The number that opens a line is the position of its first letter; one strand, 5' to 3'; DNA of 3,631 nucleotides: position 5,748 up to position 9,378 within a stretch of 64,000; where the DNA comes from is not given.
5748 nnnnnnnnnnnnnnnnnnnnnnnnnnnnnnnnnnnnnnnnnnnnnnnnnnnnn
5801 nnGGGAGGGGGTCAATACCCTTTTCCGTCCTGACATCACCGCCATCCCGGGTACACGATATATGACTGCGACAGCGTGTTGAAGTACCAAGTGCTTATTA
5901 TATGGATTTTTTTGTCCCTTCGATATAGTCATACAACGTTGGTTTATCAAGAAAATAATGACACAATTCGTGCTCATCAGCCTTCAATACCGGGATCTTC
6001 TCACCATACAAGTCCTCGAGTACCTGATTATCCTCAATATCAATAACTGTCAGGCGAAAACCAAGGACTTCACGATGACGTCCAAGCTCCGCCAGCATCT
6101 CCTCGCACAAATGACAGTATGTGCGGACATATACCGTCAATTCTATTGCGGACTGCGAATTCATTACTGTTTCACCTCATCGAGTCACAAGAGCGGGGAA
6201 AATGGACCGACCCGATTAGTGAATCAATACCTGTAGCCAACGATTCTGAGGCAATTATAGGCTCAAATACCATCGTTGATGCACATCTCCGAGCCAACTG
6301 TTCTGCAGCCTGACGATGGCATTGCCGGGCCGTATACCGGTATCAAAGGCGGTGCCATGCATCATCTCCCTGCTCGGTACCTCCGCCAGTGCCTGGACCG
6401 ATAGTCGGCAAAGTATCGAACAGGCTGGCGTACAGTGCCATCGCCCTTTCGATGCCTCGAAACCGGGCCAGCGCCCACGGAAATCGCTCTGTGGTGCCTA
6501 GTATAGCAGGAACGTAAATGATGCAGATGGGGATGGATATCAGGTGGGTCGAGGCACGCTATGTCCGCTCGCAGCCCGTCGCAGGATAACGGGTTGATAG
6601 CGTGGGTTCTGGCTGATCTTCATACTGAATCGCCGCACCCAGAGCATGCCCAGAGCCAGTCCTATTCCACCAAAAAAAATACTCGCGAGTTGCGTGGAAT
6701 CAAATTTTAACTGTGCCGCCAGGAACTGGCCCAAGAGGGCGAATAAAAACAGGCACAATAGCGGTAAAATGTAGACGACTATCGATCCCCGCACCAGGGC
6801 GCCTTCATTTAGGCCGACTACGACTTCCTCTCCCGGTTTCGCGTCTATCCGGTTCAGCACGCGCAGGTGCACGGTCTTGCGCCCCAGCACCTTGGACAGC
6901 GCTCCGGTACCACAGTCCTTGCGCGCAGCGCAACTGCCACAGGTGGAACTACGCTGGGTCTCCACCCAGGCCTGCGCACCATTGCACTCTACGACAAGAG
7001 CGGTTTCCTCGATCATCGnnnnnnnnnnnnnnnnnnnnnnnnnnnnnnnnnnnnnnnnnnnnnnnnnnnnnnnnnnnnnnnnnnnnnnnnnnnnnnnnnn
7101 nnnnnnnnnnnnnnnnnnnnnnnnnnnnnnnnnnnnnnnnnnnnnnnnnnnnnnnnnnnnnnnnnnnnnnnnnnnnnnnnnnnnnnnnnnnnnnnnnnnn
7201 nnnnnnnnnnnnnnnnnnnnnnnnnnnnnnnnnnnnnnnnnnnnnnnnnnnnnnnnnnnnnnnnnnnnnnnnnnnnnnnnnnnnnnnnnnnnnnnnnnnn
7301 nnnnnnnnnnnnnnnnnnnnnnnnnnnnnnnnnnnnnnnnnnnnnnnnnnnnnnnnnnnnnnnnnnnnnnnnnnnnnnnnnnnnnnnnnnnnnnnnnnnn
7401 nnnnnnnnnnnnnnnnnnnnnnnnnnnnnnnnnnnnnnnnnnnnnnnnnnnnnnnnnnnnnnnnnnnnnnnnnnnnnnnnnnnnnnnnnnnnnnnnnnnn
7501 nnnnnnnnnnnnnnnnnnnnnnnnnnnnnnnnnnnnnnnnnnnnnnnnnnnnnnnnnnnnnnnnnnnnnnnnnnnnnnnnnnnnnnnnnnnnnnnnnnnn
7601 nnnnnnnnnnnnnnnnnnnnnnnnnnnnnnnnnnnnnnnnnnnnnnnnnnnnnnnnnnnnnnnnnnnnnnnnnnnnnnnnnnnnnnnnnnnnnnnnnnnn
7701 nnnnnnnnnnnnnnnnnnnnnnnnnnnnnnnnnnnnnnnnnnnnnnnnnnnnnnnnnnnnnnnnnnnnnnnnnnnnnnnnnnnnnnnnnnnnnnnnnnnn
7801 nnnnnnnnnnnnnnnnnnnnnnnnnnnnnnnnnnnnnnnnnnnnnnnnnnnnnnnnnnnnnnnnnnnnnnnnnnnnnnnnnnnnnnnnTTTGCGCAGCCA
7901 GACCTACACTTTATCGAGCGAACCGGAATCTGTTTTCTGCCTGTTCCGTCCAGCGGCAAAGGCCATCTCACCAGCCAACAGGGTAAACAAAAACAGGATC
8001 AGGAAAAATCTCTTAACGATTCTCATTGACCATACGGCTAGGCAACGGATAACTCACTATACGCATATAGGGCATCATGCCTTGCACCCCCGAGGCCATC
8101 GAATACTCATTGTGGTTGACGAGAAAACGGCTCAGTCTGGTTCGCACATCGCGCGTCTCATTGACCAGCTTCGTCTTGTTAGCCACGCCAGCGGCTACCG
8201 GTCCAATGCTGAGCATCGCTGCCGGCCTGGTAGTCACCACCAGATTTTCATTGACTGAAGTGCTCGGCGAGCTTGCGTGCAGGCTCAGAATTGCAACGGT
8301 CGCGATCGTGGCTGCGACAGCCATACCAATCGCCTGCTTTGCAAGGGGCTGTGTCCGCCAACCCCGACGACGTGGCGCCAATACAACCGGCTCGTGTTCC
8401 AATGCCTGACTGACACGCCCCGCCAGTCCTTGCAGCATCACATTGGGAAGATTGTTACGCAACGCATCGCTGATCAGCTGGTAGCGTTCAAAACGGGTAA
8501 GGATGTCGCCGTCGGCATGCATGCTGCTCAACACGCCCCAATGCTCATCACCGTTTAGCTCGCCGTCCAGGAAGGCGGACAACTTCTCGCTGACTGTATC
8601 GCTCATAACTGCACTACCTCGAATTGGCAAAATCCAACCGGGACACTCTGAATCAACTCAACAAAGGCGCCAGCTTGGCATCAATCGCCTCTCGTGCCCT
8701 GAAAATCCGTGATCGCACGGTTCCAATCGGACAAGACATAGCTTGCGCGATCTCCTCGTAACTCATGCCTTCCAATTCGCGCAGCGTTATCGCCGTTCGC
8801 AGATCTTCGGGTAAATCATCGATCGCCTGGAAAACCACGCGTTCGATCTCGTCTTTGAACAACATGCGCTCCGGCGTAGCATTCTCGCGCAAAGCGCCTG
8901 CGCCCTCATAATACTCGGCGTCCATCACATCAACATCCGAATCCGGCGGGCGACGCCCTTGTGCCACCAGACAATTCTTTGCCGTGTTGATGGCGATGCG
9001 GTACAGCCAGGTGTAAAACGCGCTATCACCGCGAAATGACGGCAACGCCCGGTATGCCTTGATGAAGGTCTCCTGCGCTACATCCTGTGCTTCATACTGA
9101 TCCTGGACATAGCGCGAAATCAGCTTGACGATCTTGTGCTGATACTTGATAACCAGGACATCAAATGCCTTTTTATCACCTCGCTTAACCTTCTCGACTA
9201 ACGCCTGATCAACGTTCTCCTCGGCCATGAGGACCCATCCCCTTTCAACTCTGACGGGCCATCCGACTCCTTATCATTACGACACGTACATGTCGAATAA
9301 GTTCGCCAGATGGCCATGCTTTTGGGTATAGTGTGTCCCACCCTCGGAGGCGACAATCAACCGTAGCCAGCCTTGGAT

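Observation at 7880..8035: rseB carries an in-frame amber stop immediately after its signal peptide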

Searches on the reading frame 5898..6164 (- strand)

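Call 6: search_protein_families(library=pfam, proteins=[window:5898-6164:-])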
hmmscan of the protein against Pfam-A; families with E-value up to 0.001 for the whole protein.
window:5898-6164:- (88 aa): 1 family
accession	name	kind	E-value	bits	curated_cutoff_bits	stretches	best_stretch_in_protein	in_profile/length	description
PF05768.20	Glrx-like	-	8.5e-17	61.7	26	1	8-82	1-77/77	Glutaredoxin-like domain (DUF836)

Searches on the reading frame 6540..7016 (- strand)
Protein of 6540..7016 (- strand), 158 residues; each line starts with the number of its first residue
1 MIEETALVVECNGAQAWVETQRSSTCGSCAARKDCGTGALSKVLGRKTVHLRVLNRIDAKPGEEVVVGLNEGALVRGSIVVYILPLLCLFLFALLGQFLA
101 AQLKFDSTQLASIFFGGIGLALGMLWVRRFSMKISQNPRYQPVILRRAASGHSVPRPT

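Call 6: search_protein_families(library=pfam, proteins=[window:6540-7016:-])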
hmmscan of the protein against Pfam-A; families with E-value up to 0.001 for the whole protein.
window:6540-7016:- (158 aa): 1 family
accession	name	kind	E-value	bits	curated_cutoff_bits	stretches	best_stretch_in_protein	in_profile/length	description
PF04246.17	RseC_MucC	-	6.8e-38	130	24.4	1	8-146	1-130/130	Positive regulator of sigma(E), RseC/MucC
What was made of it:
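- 6540..7016 (-): rseC, intact. It starts 2 nt after the rseB stop. Pfam RseC_MucC, E 6.8e-38 (call 6).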

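Call 7: search_protein_families(library=ncbifam, proteins=[window:6540-7016:-])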
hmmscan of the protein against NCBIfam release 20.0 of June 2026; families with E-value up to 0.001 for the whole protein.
window:6540-7016:- (158 aa): 1 family
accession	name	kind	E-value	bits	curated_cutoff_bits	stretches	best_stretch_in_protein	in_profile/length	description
NF008115.0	PRK10862.1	equivalog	7.8e-28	97.5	184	1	1-148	1-142/156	SoxR-reducing system protein RseC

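Call 27: find_encoding_contigs(protein=window:6540-7016:-, flank=10000, max_places=10)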
Protein window:6540-7016:- (158 aa): 6 contigs read that carry it; 2 places shown.
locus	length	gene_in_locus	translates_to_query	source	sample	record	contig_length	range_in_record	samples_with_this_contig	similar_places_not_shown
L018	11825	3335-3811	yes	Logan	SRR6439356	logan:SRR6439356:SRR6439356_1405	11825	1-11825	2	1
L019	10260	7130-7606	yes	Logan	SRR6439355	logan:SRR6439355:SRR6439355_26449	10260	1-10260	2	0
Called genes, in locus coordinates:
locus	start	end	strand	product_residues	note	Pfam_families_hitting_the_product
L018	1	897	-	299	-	?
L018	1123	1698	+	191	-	PF07638:Sigma70_ECF, PF04542:Sigma70_r2, PF08281:Sigma70_r4_2, PF04545:Sigma70_r4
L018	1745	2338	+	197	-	PF03872:RseA_N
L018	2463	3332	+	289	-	PF03888:MucB_RseB, PF17188:MucB_RseB_C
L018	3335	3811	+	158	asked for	PF04246:RseC_MucC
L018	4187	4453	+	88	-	PF05768:Glrx-like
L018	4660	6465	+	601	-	PF00009:GTP_EFTU, PF03144:GTP_EFTU_D2, PF00679:EFG_C, PF06421:LepA_C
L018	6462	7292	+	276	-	PF10502:Peptidase_S26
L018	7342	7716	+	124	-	PF16137:DUF4845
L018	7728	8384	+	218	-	PF14622:Ribonucleas_3_3, PF00636:Ribonuclease_3, PF00035:dsrm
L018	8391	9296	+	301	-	PF02421:FeoB_N, PF00350:Dynamin_N (weak), PF01926:MMR_HSR1, PF04548:AIG1 (weak), PF07650:KH_2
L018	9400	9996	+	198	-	PF11967:RecO_N (weak), PF02565:RecO_C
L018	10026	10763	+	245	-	PF03740:PdxJ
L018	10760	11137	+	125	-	PF01648:ACPS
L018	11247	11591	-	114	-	PF01627:Hpt (weak)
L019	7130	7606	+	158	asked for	PF04246:RseC_MucC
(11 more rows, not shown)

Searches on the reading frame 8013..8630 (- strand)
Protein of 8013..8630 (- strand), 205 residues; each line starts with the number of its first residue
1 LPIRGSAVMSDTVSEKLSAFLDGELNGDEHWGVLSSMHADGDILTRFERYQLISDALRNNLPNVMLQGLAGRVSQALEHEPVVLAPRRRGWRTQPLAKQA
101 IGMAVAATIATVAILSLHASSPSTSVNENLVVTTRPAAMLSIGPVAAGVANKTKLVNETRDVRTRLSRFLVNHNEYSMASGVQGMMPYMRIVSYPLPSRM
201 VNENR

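Call 6: search_protein_families(library=pfam, proteins=[window:8013-8630:-])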
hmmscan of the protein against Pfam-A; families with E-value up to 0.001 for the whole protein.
window:8013-8630:- (205 aa): 1 family
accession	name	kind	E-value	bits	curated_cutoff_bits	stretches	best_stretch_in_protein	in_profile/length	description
PF03872.18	RseA_N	-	1.5e-15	57.9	24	1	14-98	3-83/87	Anti sigma-E protein RseA, N-terminal domain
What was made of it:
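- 8013..8606 (-): rseA (anti-sigma-E factor), apparently intact. Pfam RseA_N, E 1.5e-15 (call 6).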

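Call 7: search_protein_families(library=ncbifam, proteins=[window:8013-8630:-])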
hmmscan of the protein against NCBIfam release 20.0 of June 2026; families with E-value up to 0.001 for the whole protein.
window:8013-8630:- (205 aa): 1 family
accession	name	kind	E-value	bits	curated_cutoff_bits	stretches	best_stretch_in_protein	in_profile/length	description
NF008116.0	PRK10863.1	equivalog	6.8e-14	51.8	263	1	14-164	3-168/216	anti-sigma-E factor RseA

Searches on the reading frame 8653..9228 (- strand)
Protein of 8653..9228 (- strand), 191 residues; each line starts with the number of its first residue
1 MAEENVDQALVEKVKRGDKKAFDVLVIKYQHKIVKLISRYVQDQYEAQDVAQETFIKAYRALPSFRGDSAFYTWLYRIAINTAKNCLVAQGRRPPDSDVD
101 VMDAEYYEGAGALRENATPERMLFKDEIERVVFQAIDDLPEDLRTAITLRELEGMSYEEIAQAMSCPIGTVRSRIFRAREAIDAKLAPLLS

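Call 6: search_protein_families(library=pfam, proteins=[window:8653-9228:-])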
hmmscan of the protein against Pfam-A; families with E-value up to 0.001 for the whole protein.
window:8653-9228:- (191 aa): 4 families
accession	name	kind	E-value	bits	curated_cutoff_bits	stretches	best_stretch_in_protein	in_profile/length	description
PF08281.18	Sigma70_r4_2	-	2.2e-18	66.1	25.7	1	134-181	6-53/54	Sigma-70, region 4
PF04542.20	Sigma70_r2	-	9.6e-18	64.2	24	1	25-92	1-70/71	Sigma-70 region 2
PF04545.22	Sigma70_r4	-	7.4e-11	41.8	24.1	1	135-181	1-47/50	Sigma-70, region 4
PF07638.17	Sigma70_ECF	-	4.3e-08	33.7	21.1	1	9-185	6-182/185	ECF sigma factor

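Call 7: search_protein_families(library=ncbifam, proteins=[window:8653-9228:-])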
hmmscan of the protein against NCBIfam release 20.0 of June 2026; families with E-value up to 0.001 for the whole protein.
window:8653-9228:- (191 aa): 97 families (the best 25 are shown)
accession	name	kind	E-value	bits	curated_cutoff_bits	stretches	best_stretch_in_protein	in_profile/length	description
TIGR02939.1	RpoE_Sigma70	equivalog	1.3e-97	325.3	236.15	1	2-190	2-190/190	RNA polymerase sigma factor RpoE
NF008888.0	PRK11922.1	equivalog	1.5e-42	145.8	204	1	3-187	13-197/231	RNA polymerase sigma factor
NF007223.0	PRK09641.1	equivalog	2.5e-39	135.1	209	1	5-186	3-184/187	RNA polymerase sigma factor SigW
TIGR02948.1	SigW_bacill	equivalog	1.1e-34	120.1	243.1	1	5-186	3-184/187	RNA polymerase sigma factor SigW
NF009166.1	PRK12513.1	equivalog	2.4e-33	115.5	206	1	3-187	5-187/193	RNA polymerase sigma factor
NF009171.0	PRK12518.1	equivalog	9.9e-33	113.6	208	1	5-183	12-181/191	RNA polymerase sigma factor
NF007225.0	PRK09643.1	equivalog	9.9e-33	113.5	190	1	3-189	10-185/204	RNA polymerase sigma factor SigM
NF004113.0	PRK05602.1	equivalog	2.4e-32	112.3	208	1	3-187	28-202/211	RNA polymerase sigma factor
TIGR02937.1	sigma70-ECF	superfamily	1.3e-31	109.4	42.9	1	21-184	2-163/165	sigma-70 family RNA polymerase sigma factor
NF007216.0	PRK09638.1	equivalog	9.9e-29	100.4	194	1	7-182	5-170/180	RNA polymerase sigma factor SigY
NF007229.0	PRK09647.1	equivalog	4e-27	95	265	1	17-187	41-203/220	RNA polymerase sigma factor SigE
NF006930.0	PRK09415.1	subfamily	4.4e-27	95.1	198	1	15-186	10-175/179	RNA polymerase factor sigma C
TIGR02985.1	Sig70_bacteroi1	subfamily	8.3e-27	94.4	126.4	1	20-185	1-161/162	RNA polymerase sigma-70 factor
TIGR02950.1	SigM_subfam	subfamily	4.6e-26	91.5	147.95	1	24-184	4-156/159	RNA polymerase sigma factor, SigM family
NF009185.0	PRK12533.1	equivalog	6.5e-25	88.1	248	1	40-186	49-193/231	RNA polymerase sigma factor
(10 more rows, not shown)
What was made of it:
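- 8653..9228 (-): rpoE (sigma-E), intact. NCBIfam TIGR02939, 325 bits against a cutoff of 236 (call 7).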

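Call 68: find_encoding_contigs(protein=window:8653-9228:-, flank=6000, max_places=10)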
Protein window:8653-9228:- (191 aa): 6 contigs read that carry it; 2 places shown.
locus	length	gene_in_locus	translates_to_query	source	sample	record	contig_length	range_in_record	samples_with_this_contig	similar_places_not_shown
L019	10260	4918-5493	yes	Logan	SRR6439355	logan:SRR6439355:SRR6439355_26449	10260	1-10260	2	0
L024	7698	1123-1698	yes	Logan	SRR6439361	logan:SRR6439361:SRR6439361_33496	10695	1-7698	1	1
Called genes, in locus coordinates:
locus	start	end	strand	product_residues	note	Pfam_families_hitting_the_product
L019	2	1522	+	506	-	?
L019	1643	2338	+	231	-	PF13085:Fer2_3, PF13183:Fer4_8, PF13237:Fer4_10, PF13534:Fer4_17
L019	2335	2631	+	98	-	PF03937:Sdh5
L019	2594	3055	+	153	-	PF07254:Cpta_toxin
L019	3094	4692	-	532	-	PF00890:FAD_binding_2, PF01266:DAO (faint), PF07992:Pyr_redox_2 (faint), PF02910:Succ_DH_flav_C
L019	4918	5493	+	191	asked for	PF07638:Sigma70_ECF, PF04542:Sigma70_r2, PF08281:Sigma70_r4_2, PF04545:Sigma70_r4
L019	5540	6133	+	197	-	PF03872:RseA_N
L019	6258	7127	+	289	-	PF03888:MucB_RseB, PF17188:MucB_RseB_C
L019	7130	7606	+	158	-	PF04246:RseC_MucC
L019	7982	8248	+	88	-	PF05768:Glrx-like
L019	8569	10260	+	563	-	PF00009:GTP_EFTU, PF03144:GTP_EFTU_D2, PF00679:EFG_C, PF06421:LepA_C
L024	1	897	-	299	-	?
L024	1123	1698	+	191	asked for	PF07638:Sigma70_ECF, PF04542:Sigma70_r2, PF08281:Sigma70_r4_2, PF04545:Sigma70_r4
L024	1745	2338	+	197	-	PF03872:RseA_N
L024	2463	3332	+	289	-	PF03888:MucB_RseB, PF17188:MucB_RseB_C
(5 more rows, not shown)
